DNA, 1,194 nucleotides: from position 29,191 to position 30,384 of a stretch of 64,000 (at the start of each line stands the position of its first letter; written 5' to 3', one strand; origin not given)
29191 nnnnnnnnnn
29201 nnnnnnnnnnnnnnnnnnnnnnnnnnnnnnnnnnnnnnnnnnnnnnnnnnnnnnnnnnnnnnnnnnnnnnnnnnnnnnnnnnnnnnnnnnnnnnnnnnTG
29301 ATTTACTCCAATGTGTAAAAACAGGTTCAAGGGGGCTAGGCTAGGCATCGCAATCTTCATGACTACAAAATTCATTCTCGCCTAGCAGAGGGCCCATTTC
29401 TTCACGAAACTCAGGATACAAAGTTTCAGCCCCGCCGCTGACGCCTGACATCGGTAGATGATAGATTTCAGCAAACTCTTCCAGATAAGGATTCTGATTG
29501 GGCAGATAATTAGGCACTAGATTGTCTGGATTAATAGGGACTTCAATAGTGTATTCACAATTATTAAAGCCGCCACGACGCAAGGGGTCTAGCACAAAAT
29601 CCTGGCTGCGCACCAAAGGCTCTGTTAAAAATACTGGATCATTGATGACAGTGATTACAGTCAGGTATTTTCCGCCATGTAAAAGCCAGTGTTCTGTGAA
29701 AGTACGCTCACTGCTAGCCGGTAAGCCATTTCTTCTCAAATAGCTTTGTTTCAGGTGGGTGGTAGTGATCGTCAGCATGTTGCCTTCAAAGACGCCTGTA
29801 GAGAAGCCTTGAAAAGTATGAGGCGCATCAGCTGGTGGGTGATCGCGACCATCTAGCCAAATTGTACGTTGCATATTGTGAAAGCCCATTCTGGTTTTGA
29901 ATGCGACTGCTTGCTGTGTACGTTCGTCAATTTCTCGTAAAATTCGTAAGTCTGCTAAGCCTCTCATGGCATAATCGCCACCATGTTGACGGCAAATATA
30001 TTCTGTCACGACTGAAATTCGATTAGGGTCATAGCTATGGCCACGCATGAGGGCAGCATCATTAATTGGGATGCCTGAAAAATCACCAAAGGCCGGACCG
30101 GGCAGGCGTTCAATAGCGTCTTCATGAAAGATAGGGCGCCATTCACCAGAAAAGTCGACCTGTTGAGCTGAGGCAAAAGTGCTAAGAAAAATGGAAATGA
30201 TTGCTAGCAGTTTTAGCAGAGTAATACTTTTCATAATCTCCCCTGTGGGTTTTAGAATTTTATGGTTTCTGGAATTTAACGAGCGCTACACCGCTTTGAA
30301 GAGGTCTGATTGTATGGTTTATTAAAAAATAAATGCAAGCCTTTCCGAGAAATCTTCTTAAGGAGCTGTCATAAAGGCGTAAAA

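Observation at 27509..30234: Tight operon of three exported proteins: two paralogues of an unnamed family flanking an MBL-fold protein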

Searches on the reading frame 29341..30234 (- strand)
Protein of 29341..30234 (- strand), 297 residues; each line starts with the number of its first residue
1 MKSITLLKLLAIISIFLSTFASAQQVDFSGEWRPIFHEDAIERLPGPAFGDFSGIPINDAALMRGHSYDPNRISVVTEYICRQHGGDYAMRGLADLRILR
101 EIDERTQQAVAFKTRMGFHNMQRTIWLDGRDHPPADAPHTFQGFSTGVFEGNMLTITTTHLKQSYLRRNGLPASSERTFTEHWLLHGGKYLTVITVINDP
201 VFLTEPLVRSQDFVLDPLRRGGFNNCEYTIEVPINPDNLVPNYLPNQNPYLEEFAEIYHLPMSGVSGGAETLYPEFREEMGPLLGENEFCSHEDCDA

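Call 3: search_protein_families(library=pfam, proteins=[window:29341-30234:-], max_evalue=1)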
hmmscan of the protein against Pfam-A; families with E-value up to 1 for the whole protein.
window:29341-30234:- (297 aa): 0 families

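Call 4: search_protein_families(library=ncbifam, proteins=[window:29341-30234:-], max_evalue=1)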
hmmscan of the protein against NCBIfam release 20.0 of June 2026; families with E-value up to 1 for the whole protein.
window:29341-30234:- (297 aa): 0 families

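Call 8: find_homologous_proteins(query=window:29341-30234:-)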
Query window:29341-30234:- (297 aa): 1172 proteins with E <= 0.001 among 4392 candidates; the best 120 are listed.
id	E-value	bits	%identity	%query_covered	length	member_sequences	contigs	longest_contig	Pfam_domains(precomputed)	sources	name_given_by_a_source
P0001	1.7e-182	624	93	94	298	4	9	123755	-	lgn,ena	-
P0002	2.6e-172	590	85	100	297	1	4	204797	-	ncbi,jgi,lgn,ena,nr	ncbi:hypothetical protein JYU22_04425 [Gammaproteobacteria bacterium AH-315-E17]|nr:hypothetical pro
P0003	3.1e-161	554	78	100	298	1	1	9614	-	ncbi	-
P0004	3.3e-155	534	78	100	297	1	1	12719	-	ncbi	-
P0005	3.1e-142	492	71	100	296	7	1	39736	-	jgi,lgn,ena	-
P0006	4.9e-140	484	70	100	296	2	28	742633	-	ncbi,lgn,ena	-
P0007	9.1e-140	483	69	99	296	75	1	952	-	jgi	-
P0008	3.3e-138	478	69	100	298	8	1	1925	-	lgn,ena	-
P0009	1.5e-137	476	69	99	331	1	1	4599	-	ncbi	-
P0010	2.0e-132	459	69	98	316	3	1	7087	-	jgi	-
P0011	1.0e-131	457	68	97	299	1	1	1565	-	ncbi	-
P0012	1.4e-130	453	83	79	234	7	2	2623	-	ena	-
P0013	3.8e-129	449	70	92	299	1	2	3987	-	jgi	jgi:hypothetical protein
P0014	1.7e-122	427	64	97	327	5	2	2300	-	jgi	jgi:hypothetical protein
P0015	1.8e-122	427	66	91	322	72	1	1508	-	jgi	jgi:hypothetical protein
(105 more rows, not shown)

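Call 9: search_solved_structures(query=window:29341-30234:-, max_evalue=10)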
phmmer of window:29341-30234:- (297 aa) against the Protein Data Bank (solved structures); distinct sequences matched with E-value up to 10: 0.

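Call 16: find_related_loci(query=A1, collection=genome_contigs, flank=8000)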
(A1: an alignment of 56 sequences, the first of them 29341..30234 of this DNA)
Query A1 (297 aa) in genome_contigs; peptide patterns used: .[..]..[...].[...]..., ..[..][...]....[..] (x = any residue, [..] = any of these).
599 stretches matched a pattern (row limit reached: there are more); 581 encode a relative of the query (tblastn E <= 1e-3); the best 80 are kept; 80 distinct loci.
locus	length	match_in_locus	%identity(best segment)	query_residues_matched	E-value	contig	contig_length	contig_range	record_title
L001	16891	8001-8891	85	1-297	3e-173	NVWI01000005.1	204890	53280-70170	MAG: SAR86 cluster bacterium isolate NORP41 Contig_source1383C_154, whole genome shotgun sequence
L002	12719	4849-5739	78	1-297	7e-148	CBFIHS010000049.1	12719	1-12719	MAG: Pseudohongiellaceae bacterium isolate Co_bin_751_indper genome assembly, contig: Co_bin_751_indper_c49, whole genom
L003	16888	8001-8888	70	1-296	9e-143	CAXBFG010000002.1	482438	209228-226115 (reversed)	MAG TPA_asm: uncultured Gammaproteobacteria bacterium isolate ERR2762118_binner13_Refined_85 genome assembly, contig: ER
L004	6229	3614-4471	65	5-291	6e-127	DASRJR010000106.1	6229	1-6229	MAG TPA_asm: Vicinamibacterales bacterium isolate SMAG_U10141 k141_31669, whole genome shotgun sequence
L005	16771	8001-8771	66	24-282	2e-116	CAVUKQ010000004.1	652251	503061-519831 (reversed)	MAG: uncultured Gammaproteobacteria bacterium isolate MFD00392.bin.2.65 genome assembly, contig: contig_1534, whole geno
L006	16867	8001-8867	61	4-293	1e-112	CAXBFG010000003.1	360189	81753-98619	MAG TPA_asm: uncultured Gammaproteobacteria bacterium isolate ERR2762118_binner13_Refined_85 genome assembly, contig: ER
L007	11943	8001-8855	61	7-290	1e-110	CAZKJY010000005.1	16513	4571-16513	MAG TPA_asm: uncultured Enterobacteriaceae bacterium isolate SRP329387_co1_11 genome assembly, contig: NODE_1629_length_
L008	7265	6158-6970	62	8-280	9e-110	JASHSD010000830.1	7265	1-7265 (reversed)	MAG: Bryobacteraceae bacterium isolate JOPF118 JOPF_NEAR_contig_1293075, whole genome shotgun sequence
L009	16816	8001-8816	60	12-281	4e-109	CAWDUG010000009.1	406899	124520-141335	MAG: uncultured Gammaproteobacteria bacterium isolate MFD05442.bin.2.310 genome assembly, contig: contig_21961, whole ge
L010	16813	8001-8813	60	6-280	1e-108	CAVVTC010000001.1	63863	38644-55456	MAG: uncultured Acidobacteriota bacterium isolate MFD02840.bin.2.88 genome assembly, contig: contig_128806, whole genome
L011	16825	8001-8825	58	9-295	7e-107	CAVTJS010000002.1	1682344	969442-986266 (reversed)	MAG: Bryobacterales bacterium isolate MFD05580.bin.2.3 genome assembly, contig: contig_22784, whole genome shotgun seque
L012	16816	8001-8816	59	9-281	1e-106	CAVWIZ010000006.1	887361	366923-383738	MAG: uncultured Acidobacteriota bacterium isolate MFD02242.bin.2.28 genome assembly, contig: contig_5182, whole genome s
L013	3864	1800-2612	59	9-281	1e-107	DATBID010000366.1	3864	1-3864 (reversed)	MAG TPA_asm: Bryobacteraceae bacterium isolate SMAG_U3885 k141_3273714, whole genome shotgun sequence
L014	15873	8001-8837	58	11-290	3e-106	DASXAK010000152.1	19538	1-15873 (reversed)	MAG TPA_asm: Bryobacteraceae bacterium isolate SMAG_U3763 k141_2928540, whole genome shotgun sequence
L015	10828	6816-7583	64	25-282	5e-106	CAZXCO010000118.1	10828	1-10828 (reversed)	MAG TPA_asm: uncultured Solibacteraceae bacterium isolate binchicken_co84_205 genome assembly, contig: k141_1392475, who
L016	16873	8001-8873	54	1-292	9e-106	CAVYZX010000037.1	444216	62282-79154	MAG: uncultured Acidobacteriota bacterium isolate MFD02242.bin.1.362 genome assembly, contig: contig_8936, whole genome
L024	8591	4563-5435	56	3-291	6e-105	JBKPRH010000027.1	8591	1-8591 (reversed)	MAG: Acidobacteriota bacterium isolate GS_EKS_MAG_00054 GS_EKS_000002592381, whole genome shotgun sequence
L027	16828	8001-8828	56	3-281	8e-103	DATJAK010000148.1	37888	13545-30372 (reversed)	MAG TPA_asm: Bryobacteraceae bacterium isolate SMAG_U15325 k141_2165367, whole genome shotgun sequence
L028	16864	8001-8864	54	5-291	9e-103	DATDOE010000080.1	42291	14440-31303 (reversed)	MAG TPA_asm: Vicinamibacterales bacterium isolate SMAG_U7885 k141_3264427, whole genome shotgun sequence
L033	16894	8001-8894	54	1-297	7e-102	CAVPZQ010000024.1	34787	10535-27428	MAG: Bryobacterales bacterium isolate MFD10064.bin.2.53 genome assembly, contig: contig_39690, whole genome shotgun sequ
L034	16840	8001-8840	54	13-291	2e-101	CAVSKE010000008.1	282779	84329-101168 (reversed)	MAG: uncultured Acidobacteriota bacterium isolate MFD02360.bin.2.183 genome assembly, contig: contig_14061, whole genome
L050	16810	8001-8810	56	8-280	9e-99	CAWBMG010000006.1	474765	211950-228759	MAG: uncultured Acidobacteriota bacterium isolate MFD02242.bin.1.279 genome assembly, contig: contig_20168, whole genome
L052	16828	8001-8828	55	1-281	8e-99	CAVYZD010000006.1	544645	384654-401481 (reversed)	MAG: Bryobacterales bacterium isolate MFD02248.bin.1.4 genome assembly, contig: contig_23730, whole genome shotgun seque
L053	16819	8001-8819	55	7-281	1e-98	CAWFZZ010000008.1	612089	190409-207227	MAG: Bryobacterales bacterium isolate MFD09286.bin.1.167 genome assembly, contig: contig_38015, whole genome shotgun seq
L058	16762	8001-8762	58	25-280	7e-98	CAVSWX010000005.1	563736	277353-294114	MAG: uncultured Acidobacteriota bacterium isolate MFD05567.bin.2.7 genome assembly, contig: contig_1600, whole genome sh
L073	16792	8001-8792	53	25-290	2e-94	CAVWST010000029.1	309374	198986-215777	MAG: uncultured Acidobacteriota bacterium isolate MFD05454.bin.2.212 genome assembly, contig: contig_63345, whole genome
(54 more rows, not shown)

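Call 23: predict_structure(alignment_id=A1)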
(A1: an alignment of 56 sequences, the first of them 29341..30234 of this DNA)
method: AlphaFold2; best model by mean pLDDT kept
length: 297 residues; sequences in the alignment: 56
mean_pLDDT: 76.7   pTM: 0.74
mean pLDDT of the five models: 76.7, 75.7, 75.6, 74.2, 73.1
residues with pLDDT >= 90: 73; 70-90: 128; 50-70: 72; < 50: 24
segments of 3 or more residues with pLDDT < 50: 40-48, 73-80, 82-86
pLDDT, mean of each block of 10 residues (from residue 1): 73 76 80 75 47 85 76 47 50 80 94 81 87 71 84 89 66 82 95 91 89 89 65 56 71 84 86 88 80 55
secondary structure, 60 per line:
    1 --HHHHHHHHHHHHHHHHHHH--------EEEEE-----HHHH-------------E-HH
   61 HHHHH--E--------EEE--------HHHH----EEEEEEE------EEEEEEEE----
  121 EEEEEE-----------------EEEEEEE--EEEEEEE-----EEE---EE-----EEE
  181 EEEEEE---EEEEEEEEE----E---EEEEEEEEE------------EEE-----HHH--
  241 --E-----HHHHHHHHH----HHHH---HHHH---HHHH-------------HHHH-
elements in order: H3-21 E30-34 H40-43 H59-65 E77-79 H88-91 E96-102 E109-116 E121-126 E144-150 E153-159 E165-167 E178-186 E190-198 E207-215 E228-230 H249-257 H262-265 H269-272 H276-279 H293-296
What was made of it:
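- Parts of the A model that carry invariant residues have pLDDT below 50 (call 23).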

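Call 27: fold_search(model_id=the predicted structure, library=pdb)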
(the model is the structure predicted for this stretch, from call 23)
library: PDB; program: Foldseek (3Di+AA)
matches with E <= 10: 1156; with E <= 0.001: 1
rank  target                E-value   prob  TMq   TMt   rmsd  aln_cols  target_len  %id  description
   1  5lje                  7.8e-04  1.00  0.30  0.58   7.3       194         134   12  Crystal structure of holo human CRBP1/K40L,Q108L mutant (released 2017-01-18)
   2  8gdm                  1.0e-03  1.00  0.31  0.61   6.8       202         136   13  Crystal structure of human cellular retinol binding protein 1 in complex with {[3-(diphenylmethyl)-1,2,4-oxadiazol-5-yl] (released 2023-10-04)
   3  8aqh_A                1.5e-03  1.00  0.30  0.48   7.6       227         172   13  NanoLuc-Y94A luciferase mutant (released 2023-08-23)
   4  6e6m_A                1.6e-03  1.00  0.30  0.60   6.9       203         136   12  Crystal structure of human cellular retinol-binding protein 1 in complex with cannabidiorcin (CBDO) (released 2019-02-13)
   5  5h8t                  1.6e-03  1.00  0.30  0.59   6.3       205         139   13  Crystal structure of human cellular retinol binding protein 1 in complex with all-trans-retinol (released 2016-03-02)
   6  9bcb_A                2.0e-03  1.00  0.27  0.53   7.5       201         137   13  Crystal structure of human cellular retinol binding protein 3 in complex with C11 TopFluor MG (released 2024-04-17)
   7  6e6m_B                2.2e-03  1.00  0.29  0.58   7.1       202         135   12  Crystal structure of human cellular retinol-binding protein 1 in complex with cannabidiorcin (CBDO) (released 2019-02-13)
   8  9d8m_A                2.2e-03  1.00  0.28  0.54   7.6       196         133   13  Q108K:K40L:T51V:T53C:R58W:Y19W:Q38L:Q4A:T29L mutant of hCRBPII bound to FR1V fluorophore in the dark state at pH 4 (released 2025-02-12)
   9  5ljd                  2.6e-03  1.00  0.29  0.56   6.8       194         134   14  Crystal structure of holo human CRBP1/K40L mutant (released 2017-01-18)
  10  2rcq                  3.0e-03  1.00  0.28  0.51   8.0       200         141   14  Crystal structure of human apo Cellular Retinol Binding Protein II (CRBP-II) (released 2007-10-02)
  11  5ljb                  3.4e-03  1.00  0.28  0.55   7.2       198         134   14  Crystal structure of holo human CRBP1 (released 2017-01-18)
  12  9ddu_A                3.6e-03  1.00  0.28  0.54   7.5       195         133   13  Q108K:K40L:T51V:T53C:R58Y:Y19W:Q38L:Q4A:T29L mutant of hCRBPII bound to FR1V and irradiated with UV light at pH 3.0 (released 2025-02-12)
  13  5h9a                  3.8e-03  1.00  0.31  0.60   6.2       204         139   14  Crystal structure of the Apo form of human cellular retinol binding protein 1 (released 2016-03-02)
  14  7lhm_A                3.8e-03  0.99  0.27  0.53   7.5       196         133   13  Crystal structure of Q108K:K40L:T51V:T53C:R58W:T29L:Y19W:Q4A:Q38L mutant of cellular retinol binding protein II comple (released 2021-04-14)
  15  6e5w_D                4.0e-03  0.99  0.26  0.50   8.0       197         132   12  Crystal structure of human cellular retinol binding protein 3 in complex with abnormal-cannabidiol (abn-CBD) (released 2019-02-13)
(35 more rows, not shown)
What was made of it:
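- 29341..30234 (-): Gene A: exported 297-aa calycin/FABP-like barrel protein with a conserved C-terminal extension. First gene of the triad. Foldseek best hits are CRBP/FABP, E 7.8e-4, target TM about 0.6 (calls 23, 27).
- On Calycin superfamily (FABP/lipocalin-like), for A and B: Foldseek matches CRBP1 at E 7.8e-4, probability 1.0, target TM 0.58-0.61 (calls 23, 27).
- Closest known: Calycin superfamily: intracellular lipid-binding proteins. Same: The top 50 Foldseek hits are almost all FABP/CRBP family members (calls 23, 27).
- A is FABP/CRBP-like (calls 23, 27).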

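Call 34: search_solved_structures(query=A1, max_evalue=10)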
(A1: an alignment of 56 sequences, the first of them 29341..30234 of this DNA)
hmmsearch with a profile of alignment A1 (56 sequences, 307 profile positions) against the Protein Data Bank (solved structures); distinct sequences matched with E-value up to 10: 3.
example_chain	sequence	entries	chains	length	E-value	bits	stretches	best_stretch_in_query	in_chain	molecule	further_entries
8c3y_A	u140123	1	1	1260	0.71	12.2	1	208-297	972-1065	PfEMP1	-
8c44_A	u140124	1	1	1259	0.72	12.1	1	208-297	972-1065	PfEMP1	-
7k95_B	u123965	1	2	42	0.99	11.7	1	40-63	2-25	Pre-mRNA 3'-end-processing factor FIP1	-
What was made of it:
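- On Calycin superfamily (FABP/lipocalin-like), for A and B: No PDB sequence hit (calls 9, 34).
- Tried and rejected: A: nothing (calls 9, 34).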

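Call 39: search_protein_families(library=pfam, alignment_id=A1, max_evalue=5)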
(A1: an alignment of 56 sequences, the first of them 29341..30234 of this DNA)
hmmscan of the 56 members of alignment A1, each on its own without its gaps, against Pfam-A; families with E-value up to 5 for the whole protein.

A. member 1, window:29341-30234:- (297 aa): 0 families

B. families by the number of members that match (of 56 scanned): 8 families
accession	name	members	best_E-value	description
PF23973.1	DUF7299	4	0.019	Family of unknown function (DUF7299)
PF18493.6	DUF5617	2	0.29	Domain of unknown function (DUF5617)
PF04242.18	DUF424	1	0.018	Protein of unknown function (DUF424)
PF22817.2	ApeP-like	1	0.024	ApeP dehydratase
PF13313.11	DUF4082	1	0.038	Domain of unknown function (DUF4082)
PF18804.6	CxC3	1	0.18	CxC3 like cysteine cluster associated with KDZ transposases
PF00545.25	Ribonuclease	1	0.2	ribonuclease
PF13786.12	DUF4179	1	0.24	Domain of unknown function (DUF4179)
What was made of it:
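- On Calycin superfamily (FABP/lipocalin-like), for A and B: No Pfam or NCBIfam hit for A, B or 56 A homologues (calls 3, 4, 39).
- Closest known: Calycin superfamily: intracellular lipid-binding proteins. Different: No sequence similarity is detectable (calls 9, 34, 39).
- Tried and rejected: Pfam and NCBIfam scans of A, B and 56 A homologues found nothing consistent (calls 3, 4, 39).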

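Call 40: search_protein_families(library=pfam, proteins=[L011:5497-7404:+, L027:6051-7868:+, L033:5558-7342:-, L014:4657-5691:+, L014:5753-6574:+, L016:5201-6025:+, L007:2861-3952:-, L005:13591-14667:-, L052:10638-12764:-, L050:5080-5922:-], max_evalue=0.01)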
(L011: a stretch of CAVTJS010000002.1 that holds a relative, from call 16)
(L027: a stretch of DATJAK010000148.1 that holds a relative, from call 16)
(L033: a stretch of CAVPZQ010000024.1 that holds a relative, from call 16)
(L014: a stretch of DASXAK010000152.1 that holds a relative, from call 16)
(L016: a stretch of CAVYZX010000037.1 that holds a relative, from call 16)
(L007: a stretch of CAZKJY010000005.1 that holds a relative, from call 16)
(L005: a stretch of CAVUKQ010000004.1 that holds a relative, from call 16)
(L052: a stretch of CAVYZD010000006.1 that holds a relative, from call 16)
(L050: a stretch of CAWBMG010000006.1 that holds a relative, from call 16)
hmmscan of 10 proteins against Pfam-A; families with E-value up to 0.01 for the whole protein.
L011:5497-7404:+ (635 aa): 2 families
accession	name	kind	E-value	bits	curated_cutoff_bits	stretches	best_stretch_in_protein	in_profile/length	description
PF00753.33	Lactamase_B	-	6.7e-15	56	22.7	1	360-548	5-189/196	Metallo-beta-lactamase superfamily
PF12706.13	Lactamase_B_2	-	0.00093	19.3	27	1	390-431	22-66/200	Beta-lactamase superfamily domain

L027:6051-7868:+ (605 aa): 2 families
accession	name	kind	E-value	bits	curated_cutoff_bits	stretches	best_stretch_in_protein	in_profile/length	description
PF00753.33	Lactamase_B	-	1.6e-12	48.2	22.7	1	335-518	7-187/196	Metallo-beta-lactamase superfamily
PF12706.13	Lactamase_B_2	-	0.003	17.6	27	1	346-392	3-52/200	Beta-lactamase superfamily domain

L033:5558-7342:- (594 aa): 1 family
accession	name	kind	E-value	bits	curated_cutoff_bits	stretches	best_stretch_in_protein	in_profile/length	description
PF00753.33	Lactamase_B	-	3.7e-13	50.3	22.7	1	320-486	5-161/196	Metallo-beta-lactamase superfamily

L014:4657-5691:+ (344 aa): 0 families

L014:5753-6574:+ (273 aa): 0 families

L016:5201-6025:+ (274 aa): 0 families

L007:2861-3952:- (363 aa): 0 families

L005:13591-14667:- (358 aa): 1 family
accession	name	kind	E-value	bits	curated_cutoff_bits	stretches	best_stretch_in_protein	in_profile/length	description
PF19649.4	DUF6152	-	1.6e-16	60.6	27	1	36-125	2-90/98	Family of unknown function (DUF6152)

L052:10638-12764:- (708 aa): 8 families
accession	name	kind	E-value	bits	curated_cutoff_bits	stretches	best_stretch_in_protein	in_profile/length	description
PF01011.28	PQQ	-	4.3e-64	217.7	26.7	2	185-488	1-335/595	Glucose/ethanol/alcohol dehydrogenase, beta-propeller domain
PF13360.13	PQQ_2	-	8.8e-29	101.2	27.6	3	212-321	54-165/233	Outer membrane protein assembly factor BamB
PF13570.13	Beta-prop_ACSF4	-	4.3e-13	49.8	133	2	208-311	78-176/329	Beta-alanine-activating enzyme, beta-propeller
PF13442.11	Cytochrome_CBB3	-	3.6e-10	40.5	27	1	32-106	2-68/68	Cytochrome C oxidase, cbb3-type, subunit III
PF00034.26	Cytochrom_C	-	2e-06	29.4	21.3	1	34-64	2-33/90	Cytochrome c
PF23727.1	Beta-prop_FAM234A_B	-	2.2e-05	23.6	26.4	1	239-308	47-118/467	FAM234A/B beta-propeller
PF25293.1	Beta-prop_EMC1_N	-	0.0016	18.6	34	0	237-308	78-147/219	EMC1 N-terminal beta-propeller domain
PF25171.1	Beta-prop_WDR36-Utp21_1st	-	0.0069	16.3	80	0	236-306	77-146/266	WDR36/Utp21 first beta-propeller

L050:5080-5922:- (280 aa): 1 family
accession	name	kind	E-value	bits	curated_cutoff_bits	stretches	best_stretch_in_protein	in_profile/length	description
PF13709.12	DUF4159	-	1.2e-27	97.2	25.9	1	67-278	9-202/202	Domain of unknown function (DUF4159)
